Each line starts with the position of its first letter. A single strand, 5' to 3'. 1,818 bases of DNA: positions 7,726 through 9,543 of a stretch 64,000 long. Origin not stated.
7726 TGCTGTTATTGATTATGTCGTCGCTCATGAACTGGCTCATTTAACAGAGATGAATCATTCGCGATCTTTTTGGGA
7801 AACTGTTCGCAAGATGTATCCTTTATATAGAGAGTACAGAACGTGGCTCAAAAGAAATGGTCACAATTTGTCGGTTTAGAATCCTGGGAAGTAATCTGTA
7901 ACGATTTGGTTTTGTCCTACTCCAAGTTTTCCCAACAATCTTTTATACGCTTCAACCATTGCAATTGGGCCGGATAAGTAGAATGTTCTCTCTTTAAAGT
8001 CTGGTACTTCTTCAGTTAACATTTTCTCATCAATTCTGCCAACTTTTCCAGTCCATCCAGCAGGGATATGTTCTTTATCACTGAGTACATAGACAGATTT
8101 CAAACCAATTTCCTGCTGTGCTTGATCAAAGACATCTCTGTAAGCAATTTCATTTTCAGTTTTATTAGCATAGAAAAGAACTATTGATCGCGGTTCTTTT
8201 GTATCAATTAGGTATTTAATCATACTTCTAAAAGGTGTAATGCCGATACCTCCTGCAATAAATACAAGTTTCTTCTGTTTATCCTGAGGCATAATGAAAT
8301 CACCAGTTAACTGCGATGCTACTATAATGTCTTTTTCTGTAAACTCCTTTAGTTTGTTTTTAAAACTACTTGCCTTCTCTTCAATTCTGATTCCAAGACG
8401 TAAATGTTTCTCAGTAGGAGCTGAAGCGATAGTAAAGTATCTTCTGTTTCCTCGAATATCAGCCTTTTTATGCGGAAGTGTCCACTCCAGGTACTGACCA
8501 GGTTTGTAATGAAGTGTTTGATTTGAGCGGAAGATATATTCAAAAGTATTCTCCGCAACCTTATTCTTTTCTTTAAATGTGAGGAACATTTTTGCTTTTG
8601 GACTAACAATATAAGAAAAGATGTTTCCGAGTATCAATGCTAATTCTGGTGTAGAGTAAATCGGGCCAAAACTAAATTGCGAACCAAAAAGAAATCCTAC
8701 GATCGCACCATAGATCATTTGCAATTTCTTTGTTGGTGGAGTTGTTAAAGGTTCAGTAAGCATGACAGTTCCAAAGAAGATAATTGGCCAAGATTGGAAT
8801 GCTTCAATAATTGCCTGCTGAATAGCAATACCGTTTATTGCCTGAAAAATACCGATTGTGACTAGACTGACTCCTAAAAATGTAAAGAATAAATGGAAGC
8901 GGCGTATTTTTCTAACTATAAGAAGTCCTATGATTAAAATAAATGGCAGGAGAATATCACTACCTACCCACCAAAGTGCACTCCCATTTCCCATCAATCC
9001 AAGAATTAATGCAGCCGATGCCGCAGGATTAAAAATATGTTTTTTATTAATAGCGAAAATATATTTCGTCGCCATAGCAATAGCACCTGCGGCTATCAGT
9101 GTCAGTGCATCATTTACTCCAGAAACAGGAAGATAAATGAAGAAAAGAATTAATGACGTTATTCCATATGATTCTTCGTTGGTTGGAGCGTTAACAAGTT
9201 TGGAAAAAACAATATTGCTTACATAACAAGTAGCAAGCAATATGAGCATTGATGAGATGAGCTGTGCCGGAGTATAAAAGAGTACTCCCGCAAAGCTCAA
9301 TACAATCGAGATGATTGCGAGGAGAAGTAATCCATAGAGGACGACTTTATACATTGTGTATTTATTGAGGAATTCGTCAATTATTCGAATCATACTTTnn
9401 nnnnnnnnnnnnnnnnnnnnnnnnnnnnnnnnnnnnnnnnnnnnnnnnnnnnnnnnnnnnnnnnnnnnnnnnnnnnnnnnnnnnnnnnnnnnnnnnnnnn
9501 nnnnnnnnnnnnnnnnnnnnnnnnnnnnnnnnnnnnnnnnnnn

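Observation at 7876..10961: Operon coupling a cytoplasmic ApbE flavin transferase to an RnfD/NqrB-like membrane domain fused to an FNR-type reductase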

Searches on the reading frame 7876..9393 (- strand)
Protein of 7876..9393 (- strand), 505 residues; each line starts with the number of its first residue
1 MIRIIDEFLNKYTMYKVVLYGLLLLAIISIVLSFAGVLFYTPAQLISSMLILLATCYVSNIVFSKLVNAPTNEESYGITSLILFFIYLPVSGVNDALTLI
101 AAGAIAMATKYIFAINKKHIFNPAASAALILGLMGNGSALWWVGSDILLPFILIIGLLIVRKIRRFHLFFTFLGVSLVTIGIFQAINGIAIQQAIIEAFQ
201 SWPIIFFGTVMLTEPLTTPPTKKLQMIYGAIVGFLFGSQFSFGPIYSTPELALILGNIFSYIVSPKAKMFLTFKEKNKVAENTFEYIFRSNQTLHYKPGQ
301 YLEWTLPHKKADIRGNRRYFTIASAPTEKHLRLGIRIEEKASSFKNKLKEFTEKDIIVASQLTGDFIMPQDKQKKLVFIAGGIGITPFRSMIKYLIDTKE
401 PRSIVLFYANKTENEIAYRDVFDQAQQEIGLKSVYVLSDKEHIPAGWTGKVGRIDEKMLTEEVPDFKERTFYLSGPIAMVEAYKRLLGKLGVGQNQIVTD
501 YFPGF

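Call 3: search_protein_families(library=pfam, proteins=[window:7876-9393:-], max_evalue=0.01)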
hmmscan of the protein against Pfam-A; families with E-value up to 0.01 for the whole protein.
window:7876-9393:- (505 aa): 3 families
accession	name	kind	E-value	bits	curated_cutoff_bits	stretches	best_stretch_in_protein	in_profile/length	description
PF00175.26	NAD_binding_1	-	9e-20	71.8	22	1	378-484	1-108/109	Oxidoreductase NAD-binding domain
PF03116.20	NQR2_RnfD_RnfE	-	2.9e-07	30.6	27.7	1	151-262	178-285/296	NQR2, RnfD, RnfE family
PF08030.17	NAD_binding_6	-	0.00065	20.2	22.2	1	375-416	3-49/156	Ferric reductase NAD binding domain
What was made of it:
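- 7876..9393 (-): Gene for the 505-aa RnfD/NqrB-like-FNR fusion protein (stop codon 7876-7878). Pfam PF03116 and PF00175 in call 3.
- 8734..8757 (-): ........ motif (aa 213-220), shared with RnfD (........). It lies at the core of the Pfam PF03116 match (call 3).
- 7879..8592 (-): C-terminal FNR-type FAD/NAD(P)H reductase domain (aa 268-505), with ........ at 8422-8445 and GGIGITP at 8233-8253. PF00175, E 9e-20 (call 3).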

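Call 4: search_protein_families(library=ncbifam, proteins=[window:7876-9393:-], max_evalue=0.01)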
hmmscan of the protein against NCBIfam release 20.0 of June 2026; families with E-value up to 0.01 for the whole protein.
window:7876-9393:- (505 aa): 24 families
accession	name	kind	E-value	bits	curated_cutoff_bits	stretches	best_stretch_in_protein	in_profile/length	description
NF009805.0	PRK13289.1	equivalog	6.4e-30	104.4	432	1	291-502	180-392/399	NO-inducible flavohemoprotein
NF005963.0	PRK08051.1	equivalog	8.3e-23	80.9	230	1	277-502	12-230/233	NAD(P)H-flavin reductase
NF058606.1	GlBtMonoRdsGbcB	equivalog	1.5e-21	76.7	500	1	283-493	28-238/362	glycine betaine monooxygenase reductase subunit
NF007964.0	PRK10684.1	equivalog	4e-19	68.8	383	1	292-502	33-237/333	NADH oxidoreductase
NF045803.1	MethMoxFADbindMmoC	equivalog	1.1e-18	67.2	500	1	277-502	115-340/343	aromatic/alkene monooxygenase hydroxylase FAD-binding subunit MmoC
NF052252.1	flav_redu_LuxG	exception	2.4e-18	66.2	340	1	277-502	9-229/232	flavin mononucleotide reductase LuxG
TIGR01941.1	nqrF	equivalog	4.6e-18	65.3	295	1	322-502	227-403/405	NADH:ubiquinone reductase (Na(+)-transporting) subunit F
NF040810.1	BenC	equivalog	3.3e-17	62.7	430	1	275-500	111-328/333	benzoate 1,2-dioxygenase electron transfer component BenC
TIGR02160.1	PA_CoA_Oxy5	hypoth_equivalog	7.2e-17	61.2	420.8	1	289-502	26-241/352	1,2-phenylacetyl-CoA epoxidase subunit PaaE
NF008822.0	PRK11872.1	equivalog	3.5e-15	55.8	402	1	290-502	131-335/341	anthranilate 1,2-dioxygenase electron transfer component AntC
NF040830.1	sulfhyd_ShyC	equivalog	3.6e-14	52.6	600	1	291-420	34-155/288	NAD(P)-dependent hydrogenase/sulfhydrogenase 2 subunit gamma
TIGR02911.1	sulfite_red_B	equivalog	1.1e-12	47.6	288.6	1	280-501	15-223/261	anaerobic sulfite reductase subunit AsrB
NF006220.0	PRK08345.1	subfamily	4.8e-11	42.4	395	1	291-445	38-187/294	cytochrome-c3 hydrogenase subunit gamma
NF008178.0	PRK10926.1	equivalog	9.2e-06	25.1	390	1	297-461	32-195/248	ferredoxin--NADP(+) reductase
NF000797.0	PRK00054.1-2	equivalog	1.2e-05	24.7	270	1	272-412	18-155/267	dihydroorotate dehydrogenase electron transfer subunit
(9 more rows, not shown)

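Call 5: search_solved_structures(query=window:7876-9393:-, max_evalue=1, show_alignments=0)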
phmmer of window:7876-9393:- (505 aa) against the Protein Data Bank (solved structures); distinct sequences matched with E-value up to 1: 91 (the best 60 are shown).
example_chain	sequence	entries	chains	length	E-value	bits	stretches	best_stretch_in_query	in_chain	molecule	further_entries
2r6h_A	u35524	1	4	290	9.9e-14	54.1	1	355-502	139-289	NADH:ubiquinone oxidoreductase, Na translocating, F subunit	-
2eix_A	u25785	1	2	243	1.4e-12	50.3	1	310-492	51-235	NADH-cytochrome b5 reductase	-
1cne_A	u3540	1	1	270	2.9e-11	46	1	369-481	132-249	NITRATE REDUCTASE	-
1cnf_A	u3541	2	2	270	7.7e-11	44.6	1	369-481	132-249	NITRATE REDUCTASE | NADH-DEPENDENT NITRATE REDUCTASE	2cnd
7qu3_A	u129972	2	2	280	2e-10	43.2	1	364-504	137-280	Na(+)-translocating NADH-quinone reductase subunit F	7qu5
1tvc_A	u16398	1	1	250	5.6e-10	41.8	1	290-501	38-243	METHANE MONOOXYGENASE COMPONENT C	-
7qty_A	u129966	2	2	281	7.3e-09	38.1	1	355-504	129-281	Na(+)-translocating NADH-quinone reductase subunit F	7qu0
4u9u_A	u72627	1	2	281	1.3e-08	37.3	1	363-504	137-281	Na(+)-translocating NADH-quinone reductase subunit F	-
8ad4_A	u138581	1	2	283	1.3e-08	37.2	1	363-504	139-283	Na(+)-translocating NADH-quinone reductase subunit F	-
4uaj_A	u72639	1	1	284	1.3e-08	37.2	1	363-504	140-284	Na(+)-translocating NADH-quinone reductase subunit F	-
7xk3_F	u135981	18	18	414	3e-08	36.1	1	363-504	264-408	Na(+)-translocating NADH-quinone reductase subunit F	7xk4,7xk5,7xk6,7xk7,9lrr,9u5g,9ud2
3ozu_A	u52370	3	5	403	3.3e-08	35.9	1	292-500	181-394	Flavohemoprotein | Flavohemoglobin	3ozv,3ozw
8a1t_F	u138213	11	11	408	3.6e-08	35.8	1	363-504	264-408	Na(+)-translocating NADH-quinone reductase subunit F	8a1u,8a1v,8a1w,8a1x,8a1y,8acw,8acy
6mv1_A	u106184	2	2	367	3.9e-08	35.7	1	326-497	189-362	Cytochrome b5 reductase 4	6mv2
1cqx_A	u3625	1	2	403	4.6e-08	35.5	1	292-500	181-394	FLAVOHEMOPROTEIN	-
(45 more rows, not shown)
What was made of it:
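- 7879..8592 (-): PDB sequence hits to NqrF, cytochrome b5 reductase and flavohaemoglobin reductase domains (call 5).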

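Call 6: find_homologous_proteins(query=window:7876-9393:-, max_evalue=0.00001)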
Query window:7876-9393:- (505 aa): 7975 proteins with E <= 0.00001 among 8000 candidates; the best 120 are listed.
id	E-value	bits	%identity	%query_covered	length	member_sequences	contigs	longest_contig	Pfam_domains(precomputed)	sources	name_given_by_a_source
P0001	0.0e+0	1112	100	100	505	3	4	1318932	PF00175.27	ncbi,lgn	-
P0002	1.7e-258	876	75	100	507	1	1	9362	PF00175.27,PF03116.21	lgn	-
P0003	6.2e-253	858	75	100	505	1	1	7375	PF00175.27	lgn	-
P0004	3.6e-252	855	74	100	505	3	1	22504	PF00175.27,PF03116.21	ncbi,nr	ncbi:MAG: RnfABCDGE type electron transport complex subunit D [Candidatus Levybacteria bacterium]|nr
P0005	3.0e-247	839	74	97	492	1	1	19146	PF00175.27,PF03116.21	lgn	-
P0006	6.4e-247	838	72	100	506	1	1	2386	PF00175.27,PF03116.21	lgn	-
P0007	5.4e-245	832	72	97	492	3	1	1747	PF00175.27,PF03116.21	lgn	-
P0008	1.0e-244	831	71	100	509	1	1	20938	PF00175.27,PF03116.21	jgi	jgi:glycine betaine catabolism B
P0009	1.7e-240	817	72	97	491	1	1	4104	PF00175.27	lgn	-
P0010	3.7e-239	812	71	100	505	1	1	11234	PF00175.27,PF03116.21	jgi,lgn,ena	-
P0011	1.9e-232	790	69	100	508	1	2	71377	PF00175.27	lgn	-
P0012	1.2e-224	765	65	100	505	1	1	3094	PF00175.27,PF03116.21,PF08030.18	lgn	-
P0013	8.0e-218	742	68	97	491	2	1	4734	PF00175.27,PF03116.21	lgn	-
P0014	9.1e-212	722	62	100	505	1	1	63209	PF00175.27,PF03116.21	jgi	jgi:glycine betaine catabolism B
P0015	9.4e-211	719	61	100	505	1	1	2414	PF00175.27,PF03116.21,PF08030.18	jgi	jgi:ferredoxin-NADP reductase/Na+-transporting NADH:ubiquinone oxidoreductase subunit NqrB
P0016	1.4e-197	675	59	100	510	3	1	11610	PF00175.27,PF03116.21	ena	-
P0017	3.9e-197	674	57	100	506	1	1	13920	PF00175.27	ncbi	-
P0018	5.0e-194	664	60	100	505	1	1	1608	PF00175.27,PF03116.21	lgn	-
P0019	1.2e-193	662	57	100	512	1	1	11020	PF00175.27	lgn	-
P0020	5.1e-193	660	57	100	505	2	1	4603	PF00175.27,PF03116.21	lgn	-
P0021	1.6e-192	659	58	100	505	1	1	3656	PF00175.27,PF03116.21,PF08030.18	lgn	-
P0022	4.2e-192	657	60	100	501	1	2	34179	PF00175.27,PF03116.21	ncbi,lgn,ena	ncbi:MAG: oxidoreductase [Patescibacteria group bacterium]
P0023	6.3e-192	657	61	97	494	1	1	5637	PF00175.27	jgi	jgi:ferredoxin-NADP reductase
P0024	5.0e-191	654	58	100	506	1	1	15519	PF00175.27,PF03116.21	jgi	jgi:ferredoxin-NADP reductase/Na+-translocating ferredoxin:NAD+ oxidoreductase RnfD subunit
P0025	5.4e-191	654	58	100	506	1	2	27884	PF00175.27,PF03116.21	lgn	-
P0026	6.6e-191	653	59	97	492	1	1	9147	PF00175.27,PF03116.21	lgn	-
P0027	8.3e-190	650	57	100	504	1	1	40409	PF00175.27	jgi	jgi:ferredoxin-NADP reductase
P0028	1.5e-189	649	58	100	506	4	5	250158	PF00175.27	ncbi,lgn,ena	-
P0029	3.1e-189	648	58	100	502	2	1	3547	PF00175.27,PF03116.21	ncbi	-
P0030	9.4e-189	646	58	100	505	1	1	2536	PF00175.27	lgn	-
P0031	1.1e-188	646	57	100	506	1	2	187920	PF00175.27,PF03116.21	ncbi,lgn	-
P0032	2.4e-188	645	58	100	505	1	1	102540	PF00175.27,PF08030.18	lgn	-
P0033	1.2e-187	643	56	100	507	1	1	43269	PF00175.27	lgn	-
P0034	2.3e-187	642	55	100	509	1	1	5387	PF00175.27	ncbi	-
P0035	2.9e-187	641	56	100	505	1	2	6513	PF00175.27,PF03116.21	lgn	-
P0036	6.6e-187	640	57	100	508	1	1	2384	PF00175.27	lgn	-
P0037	1.1e-186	639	58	100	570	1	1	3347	PF00175.27,PF03116.21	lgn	-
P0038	1.5e-186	639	57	100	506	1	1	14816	PF00175.27,PF03116.21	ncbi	-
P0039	2.8e-185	635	56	100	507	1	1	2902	PF00175.27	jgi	jgi:ferredoxin-NADP reductase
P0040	1.2e-184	633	56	100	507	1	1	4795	PF00175.27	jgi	jgi:ferredoxin-NADP reductase/Na+-translocating ferredoxin:NAD+ oxidoreductase RnfD subunit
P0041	1.7e-184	632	57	100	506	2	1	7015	PF00175.27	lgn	-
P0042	2.2e-184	632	55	100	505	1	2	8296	PF00175.27,PF03116.21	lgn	-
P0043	1.1e-183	629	56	100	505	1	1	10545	PF00175.27,PF03116.21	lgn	-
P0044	4.5e-183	628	58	100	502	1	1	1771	PF00175.27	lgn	-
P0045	1.1e-182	626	55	100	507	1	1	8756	PF00175.27,PF03116.21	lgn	-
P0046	1.4e-182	626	57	100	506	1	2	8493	PF00175.27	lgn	-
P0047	2.2e-182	625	55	100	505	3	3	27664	PF00175.27,PF03116.21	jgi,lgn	-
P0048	3.0e-182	625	57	100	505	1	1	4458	PF00175.27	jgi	jgi:ferredoxin-NADP reductase/Na+-translocating ferredoxin:NAD+ oxidoreductase RnfD subunit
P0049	4.8e-182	624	56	100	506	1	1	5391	PF00175.27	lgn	-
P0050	9.0e-182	623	55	100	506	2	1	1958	PF00175.27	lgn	-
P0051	9.8e-182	623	55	100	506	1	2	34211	PF00175.27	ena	-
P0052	1.3e-181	623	57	100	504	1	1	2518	PF00175.27,PF03116.21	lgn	-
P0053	1.9e-181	622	55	100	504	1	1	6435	PF00175.27,PF00970.31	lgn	-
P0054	3.5e-181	621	56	100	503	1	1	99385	PF00175.27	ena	-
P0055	3.6e-181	621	54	100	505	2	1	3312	PF00175.27,PF03116.21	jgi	jgi:ferredoxin-NADP reductase/Na+-translocating ferredoxin:NAD+ oxidoreductase RnfD subunit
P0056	3.7e-181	621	54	100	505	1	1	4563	PF00175.27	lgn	-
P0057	5.5e-181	621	56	99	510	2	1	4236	PF00175.27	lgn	-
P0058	7.3e-181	620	55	100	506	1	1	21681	PF00175.27,PF03116.21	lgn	-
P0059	1.9e-180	619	53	100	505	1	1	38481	PF00175.27,PF03116.21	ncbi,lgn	-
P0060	2.0e-180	619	55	100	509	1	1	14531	PF00175.27,PF03116.21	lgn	-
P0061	8.5e-180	617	55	100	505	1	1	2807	PF00175.27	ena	-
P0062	1.2e-179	616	53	100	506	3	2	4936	PF00175.27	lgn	-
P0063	1.9e-179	616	55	100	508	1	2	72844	PF00175.27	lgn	-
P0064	2.7e-179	615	55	100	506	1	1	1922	PF00175.27,PF03116.21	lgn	-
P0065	5.7e-179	614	56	100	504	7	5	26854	PF00175.27,PF00970.31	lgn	-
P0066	1.5e-178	613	54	100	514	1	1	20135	PF00175.27,PF03116.21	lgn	-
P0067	2.6e-178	612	54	100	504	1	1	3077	PF00175.27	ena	-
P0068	6.3e-178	611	54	99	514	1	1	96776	PF00175.27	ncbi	-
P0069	6.5e-178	611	54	100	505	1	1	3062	PF00175.27,PF03116.21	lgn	-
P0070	7.2e-178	610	54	100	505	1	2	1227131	PF00175.27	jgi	jgi:glycine betaine catabolism B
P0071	8.5e-178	610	53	100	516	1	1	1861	PF00175.27,PF03116.21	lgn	-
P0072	9.2e-178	610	55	99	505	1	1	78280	PF00175.27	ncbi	-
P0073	2.2e-177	609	55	100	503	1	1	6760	PF00175.27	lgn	-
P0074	3.2e-177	608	52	100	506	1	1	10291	PF00175.27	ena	-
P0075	3.4e-177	608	51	99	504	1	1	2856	PF00175.27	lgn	-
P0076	3.9e-177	608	53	100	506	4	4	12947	PF00175.27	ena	-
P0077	5.6e-177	607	55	99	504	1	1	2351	PF00175.27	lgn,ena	-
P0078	7.2e-177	607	54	100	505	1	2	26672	PF00175.27,PF03116.21,PF08030.18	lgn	-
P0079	9.9e-177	607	54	100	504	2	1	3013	PF00175.27,PF03116.21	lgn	-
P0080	2.7e-176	605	54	100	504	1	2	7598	PF00175.27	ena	-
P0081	4.7e-176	604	56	100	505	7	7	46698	PF00175.27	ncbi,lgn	-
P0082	6.7e-176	604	54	100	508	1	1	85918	PF00175.27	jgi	jgi:ferredoxin-NADP reductase/Na+-translocating ferredoxin:NAD+ oxidoreductase RnfD subunit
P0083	7.7e-176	604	56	99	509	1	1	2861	PF00175.27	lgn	-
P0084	7.9e-176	604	55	99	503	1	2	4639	PF00175.27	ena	-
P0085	1.1e-175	603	56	97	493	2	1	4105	PF00175.27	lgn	-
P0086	1.2e-175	603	52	100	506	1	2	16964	PF00175.27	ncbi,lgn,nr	ncbi:MAG: oxidoreductase [Candidatus Levybacteria bacterium]|nr:oxidoreductase [Candidatus Levybacte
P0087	1.3e-175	603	55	97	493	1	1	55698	PF00175.27,PF03116.21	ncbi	-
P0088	1.5e-175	603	55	100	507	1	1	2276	PF00175.27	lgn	-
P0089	2.5e-175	602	52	100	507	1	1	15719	PF00175.27,PF03116.21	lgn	-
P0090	4.1e-175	601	54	100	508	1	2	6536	PF00175.27,PF03116.21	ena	-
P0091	5.3e-175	601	53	100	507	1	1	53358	PF00175.27,PF03116.21,PF00970.31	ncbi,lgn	-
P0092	5.6e-175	601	53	100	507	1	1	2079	PF00175.27,PF03116.21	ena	-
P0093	6.8e-175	601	51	100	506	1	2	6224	PF00175.27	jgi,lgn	jgi:ferredoxin-NADP reductase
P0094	7.3e-175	600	55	100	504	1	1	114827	PF00175.27,PF03116.21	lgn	-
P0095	1.0e-174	600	53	100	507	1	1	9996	PF00175.27,PF03116.21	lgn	-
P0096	1.0e-174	600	53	100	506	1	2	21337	PF00175.27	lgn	-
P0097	1.1e-174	600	54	100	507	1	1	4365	PF00175.27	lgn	-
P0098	1.3e-174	600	54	100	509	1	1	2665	PF00175.27,PF00970.31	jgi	jgi:ferredoxin-NADP reductase/Na+-transporting NADH:ubiquinone oxidoreductase subunit NqrB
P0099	1.4e-174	599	53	99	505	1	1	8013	PF00175.27,PF03116.21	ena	-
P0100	1.4e-174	599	53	100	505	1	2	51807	PF00175.27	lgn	-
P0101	2.1e-174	599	52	100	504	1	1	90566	PF00175.27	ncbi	-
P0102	2.7e-174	599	55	99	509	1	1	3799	PF00175.27,PF03116.21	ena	-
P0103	2.8e-174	599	53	99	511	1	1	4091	PF00175.27,PF03116.21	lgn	-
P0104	3.7e-174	598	53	100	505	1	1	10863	PF00175.27,PF03116.21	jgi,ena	-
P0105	4.1e-174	598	51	100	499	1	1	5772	PF00175.27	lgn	-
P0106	4.5e-174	598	52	99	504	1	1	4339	PF00175.27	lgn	-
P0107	6.2e-174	597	60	87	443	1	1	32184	PF00175.27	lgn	-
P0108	7.2e-174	597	55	100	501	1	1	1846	PF00175.27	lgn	-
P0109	7.7e-174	597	54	97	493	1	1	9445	PF00175.27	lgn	-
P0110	8.3e-174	597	54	100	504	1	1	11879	PF00175.27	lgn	-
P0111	1.1e-173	597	53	100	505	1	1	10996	PF00175.27,PF03116.21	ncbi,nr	ncbi:MAG: oxidoreductase [bacterium]|nr:oxidoreductase [bacterium]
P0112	1.2e-173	596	55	100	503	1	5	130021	PF00175.27,PF03116.21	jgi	jgi:ferredoxin-NADP reductase/Na+-translocating ferredoxin:NAD+ oxidoreductase RnfD subunit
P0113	1.4e-173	596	54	100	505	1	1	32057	PF00175.27,PF03116.21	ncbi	-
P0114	1.9e-173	596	53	100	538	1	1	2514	PF00175.27,PF03116.21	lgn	-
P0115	2.8e-173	595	53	100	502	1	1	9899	PF00175.27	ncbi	-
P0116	4.2e-173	595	54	100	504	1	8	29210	PF00175.27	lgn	-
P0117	4.3e-173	595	52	100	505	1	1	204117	PF00175.27,PF03116.21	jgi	jgi:ferredoxin-NADP reductase/Na+-transporting NADH:ubiquinone oxidoreductase subunit NqrB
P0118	5.2e-173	594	54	100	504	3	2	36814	PF00175.27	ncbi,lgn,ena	-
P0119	5.3e-173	594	53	100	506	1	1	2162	PF00175.27,PF03116.21,PF08030.18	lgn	-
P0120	5.3e-173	594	53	100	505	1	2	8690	PF00175.27,PF03116.21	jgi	jgi:glycine betaine catabolism B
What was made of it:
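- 7876..9393 (-): More than 7,900 homologues, the best ones from CPR bacteria, in call 6.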

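Call 15: find_encoding_contigs(protein=P0001, flank=10000, max_places=3)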
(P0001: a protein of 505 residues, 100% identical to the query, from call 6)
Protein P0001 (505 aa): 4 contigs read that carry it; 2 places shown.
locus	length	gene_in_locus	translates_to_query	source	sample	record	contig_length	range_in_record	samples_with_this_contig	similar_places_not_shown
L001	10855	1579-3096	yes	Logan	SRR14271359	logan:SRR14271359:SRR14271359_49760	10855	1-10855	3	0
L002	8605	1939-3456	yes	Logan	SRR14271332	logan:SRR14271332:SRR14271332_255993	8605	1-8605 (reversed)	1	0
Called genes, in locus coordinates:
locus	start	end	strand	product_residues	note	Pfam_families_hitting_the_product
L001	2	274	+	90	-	?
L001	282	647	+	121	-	PF06262:Zincin_1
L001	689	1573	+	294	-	PF02424:ApbE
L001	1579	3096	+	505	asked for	PF00175:NAD_binding_1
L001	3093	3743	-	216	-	PF01863:YgjP-like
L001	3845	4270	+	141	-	PF12802:MarR_2, PF01047:MarR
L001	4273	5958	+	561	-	PF00083:Sugar_tr, PF06609:TRI12, PF07690:MFS_1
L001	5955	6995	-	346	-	PF01757:Acyl_transf_3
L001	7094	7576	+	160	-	-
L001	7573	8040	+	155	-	PF03073:TspO_MBR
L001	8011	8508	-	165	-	PF06094:GGACT, PF13772:AIG2_2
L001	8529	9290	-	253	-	-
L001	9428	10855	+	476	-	?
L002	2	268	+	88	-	?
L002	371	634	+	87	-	PF12674:Zn_ribbon_2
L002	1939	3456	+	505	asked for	PF00175:NAD_binding_1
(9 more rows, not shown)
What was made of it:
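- The same gene order is seen in independent assemblies (call 15).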

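Call 16: find_encoding_contigs(protein=P0014, flank=8000, max_places=2)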
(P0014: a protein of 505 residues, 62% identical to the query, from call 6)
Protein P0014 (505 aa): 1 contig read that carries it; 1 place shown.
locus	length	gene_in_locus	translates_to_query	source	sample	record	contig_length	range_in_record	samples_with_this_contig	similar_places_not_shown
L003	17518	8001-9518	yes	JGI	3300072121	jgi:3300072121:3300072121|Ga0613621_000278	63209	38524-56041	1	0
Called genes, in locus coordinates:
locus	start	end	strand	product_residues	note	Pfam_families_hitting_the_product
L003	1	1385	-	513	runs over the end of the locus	PF13231:PMT_2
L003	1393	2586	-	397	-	PF26314:MptA_B_family, PF13231:PMT_2 (weak)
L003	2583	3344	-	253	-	PF00535:Glycos_transf_2, PF10111:Glyco_tranf_2_2, PF13641:Glyco_tranf_2_3 (weak)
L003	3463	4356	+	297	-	-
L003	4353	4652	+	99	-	-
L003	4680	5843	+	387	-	-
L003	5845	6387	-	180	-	PF01050:MannoseP_isomer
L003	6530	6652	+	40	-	-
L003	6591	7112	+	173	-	-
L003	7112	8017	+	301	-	PF02424:ApbE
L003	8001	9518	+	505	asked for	PF03116:NQR2_RnfD_RnfE (weak), PF00175:NAD_binding_1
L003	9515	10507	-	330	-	PF00586:AIRS, PF02769:AIRS_C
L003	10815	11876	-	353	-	PF06224:AlkZ-like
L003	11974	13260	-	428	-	PF00324:AA_permease, PF03845:Spore_permease, PF13520:AA_permease_2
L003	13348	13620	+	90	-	-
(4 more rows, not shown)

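Call 19: find_encoding_contigs(protein=P0070, flank=6000, max_places=2)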
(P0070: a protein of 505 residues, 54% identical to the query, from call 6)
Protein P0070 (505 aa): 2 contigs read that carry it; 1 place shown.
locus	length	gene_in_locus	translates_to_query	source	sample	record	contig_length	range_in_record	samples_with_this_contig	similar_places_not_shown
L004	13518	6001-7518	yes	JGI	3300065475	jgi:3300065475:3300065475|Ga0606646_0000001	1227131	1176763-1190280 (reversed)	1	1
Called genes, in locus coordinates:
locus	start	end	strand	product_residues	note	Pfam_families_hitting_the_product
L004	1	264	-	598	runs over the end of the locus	-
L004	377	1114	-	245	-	PF02535:Zip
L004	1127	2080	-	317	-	PF00150:Cellulase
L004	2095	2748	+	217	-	PF09335:VTT_dom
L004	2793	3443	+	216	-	PF20582:UPF0758_N, PF04002:RadC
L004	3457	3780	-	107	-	PF12844:HTH_19, PF13560:HTH_31, PF01381:HTH_3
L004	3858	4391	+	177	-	PF11181:YflT (weak)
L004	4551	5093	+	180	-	-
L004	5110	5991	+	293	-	PF02424:ApbE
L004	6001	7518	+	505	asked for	PF00175:NAD_binding_1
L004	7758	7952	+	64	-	-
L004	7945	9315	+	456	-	PF04715:, PF00425:Chorismate_bind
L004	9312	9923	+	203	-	PF00117:GATase, PF07722:Peptidase_C26 (weak)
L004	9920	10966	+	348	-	PF00591:Glycos_transf_3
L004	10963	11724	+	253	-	PF00218:IGPS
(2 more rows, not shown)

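Call 20: find_encoding_contigs(protein=P0117, flank=6000, max_places=2)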
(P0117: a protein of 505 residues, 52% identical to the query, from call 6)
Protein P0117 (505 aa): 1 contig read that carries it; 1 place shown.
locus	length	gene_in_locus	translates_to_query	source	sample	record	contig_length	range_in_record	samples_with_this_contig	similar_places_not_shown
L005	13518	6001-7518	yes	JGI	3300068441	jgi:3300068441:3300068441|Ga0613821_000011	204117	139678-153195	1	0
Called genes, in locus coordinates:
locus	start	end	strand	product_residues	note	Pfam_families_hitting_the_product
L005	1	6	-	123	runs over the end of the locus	-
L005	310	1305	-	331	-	PF01594:AI-2E_transport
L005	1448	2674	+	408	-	PF26410:GH5_mannosidase (weak)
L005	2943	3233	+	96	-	PF01541:GIY-YIG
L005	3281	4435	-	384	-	-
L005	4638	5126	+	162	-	-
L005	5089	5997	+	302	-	PF02424:ApbE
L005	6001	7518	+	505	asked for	PF03116:NQR2_RnfD_RnfE (faint), PF00175:NAD_binding_1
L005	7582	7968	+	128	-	-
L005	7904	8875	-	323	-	PF01207:Dus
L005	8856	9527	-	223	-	-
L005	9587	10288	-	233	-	-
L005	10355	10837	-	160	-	-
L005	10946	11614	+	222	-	PF01694:Rhomboid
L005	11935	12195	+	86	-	-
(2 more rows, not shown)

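Call 23: find_encoding_contigs(protein=P0004, flank=6000, max_places=1)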
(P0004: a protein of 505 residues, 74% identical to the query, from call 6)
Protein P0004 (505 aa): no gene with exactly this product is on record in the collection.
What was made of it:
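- Tried and rejected: The genomic context of P0004 was not on record (call 23).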
